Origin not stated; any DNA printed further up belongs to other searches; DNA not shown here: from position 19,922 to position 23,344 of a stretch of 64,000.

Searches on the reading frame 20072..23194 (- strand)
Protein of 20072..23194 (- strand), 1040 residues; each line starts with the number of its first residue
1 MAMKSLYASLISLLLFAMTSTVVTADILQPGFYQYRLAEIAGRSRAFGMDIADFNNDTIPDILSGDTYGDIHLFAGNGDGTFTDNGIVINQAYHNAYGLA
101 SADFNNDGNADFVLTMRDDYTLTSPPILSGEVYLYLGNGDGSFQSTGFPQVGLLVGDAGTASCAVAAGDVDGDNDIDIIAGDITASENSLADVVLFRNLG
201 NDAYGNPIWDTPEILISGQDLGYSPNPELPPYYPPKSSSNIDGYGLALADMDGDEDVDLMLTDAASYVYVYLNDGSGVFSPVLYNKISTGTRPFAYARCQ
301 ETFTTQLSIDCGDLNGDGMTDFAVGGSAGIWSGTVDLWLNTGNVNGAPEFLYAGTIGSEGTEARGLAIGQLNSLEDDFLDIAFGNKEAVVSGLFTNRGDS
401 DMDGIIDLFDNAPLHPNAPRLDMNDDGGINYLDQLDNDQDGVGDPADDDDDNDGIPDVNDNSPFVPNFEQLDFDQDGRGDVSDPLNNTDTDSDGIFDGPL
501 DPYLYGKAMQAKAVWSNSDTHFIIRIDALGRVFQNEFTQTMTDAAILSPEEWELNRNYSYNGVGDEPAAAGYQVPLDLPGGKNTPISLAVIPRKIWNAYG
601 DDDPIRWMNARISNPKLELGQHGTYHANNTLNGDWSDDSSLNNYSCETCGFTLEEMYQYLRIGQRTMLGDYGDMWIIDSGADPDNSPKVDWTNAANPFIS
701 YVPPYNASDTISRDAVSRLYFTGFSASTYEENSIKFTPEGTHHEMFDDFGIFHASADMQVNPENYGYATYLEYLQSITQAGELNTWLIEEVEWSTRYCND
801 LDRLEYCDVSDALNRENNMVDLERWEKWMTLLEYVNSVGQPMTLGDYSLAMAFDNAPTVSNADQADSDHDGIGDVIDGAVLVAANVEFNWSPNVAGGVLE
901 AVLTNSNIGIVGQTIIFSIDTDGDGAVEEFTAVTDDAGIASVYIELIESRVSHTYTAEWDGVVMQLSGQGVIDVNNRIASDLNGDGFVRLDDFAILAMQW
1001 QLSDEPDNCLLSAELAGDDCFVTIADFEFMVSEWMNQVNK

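Call 28: search_protein_families(library=pfam, proteins=[window:20072-23194:-])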
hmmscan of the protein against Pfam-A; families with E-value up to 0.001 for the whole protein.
window:20072-23194:- (1040 aa): 2 families
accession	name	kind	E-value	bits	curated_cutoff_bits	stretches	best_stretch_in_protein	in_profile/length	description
PF13517.12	FG-GAP_3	-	4.4e-21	75.7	26.9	3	53-113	1-60/61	FG-GAP-like repeat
PF02412.23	TSP_3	-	1.8e-06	28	25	1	436-470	2-36/36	Thrombospondin type 3 repeat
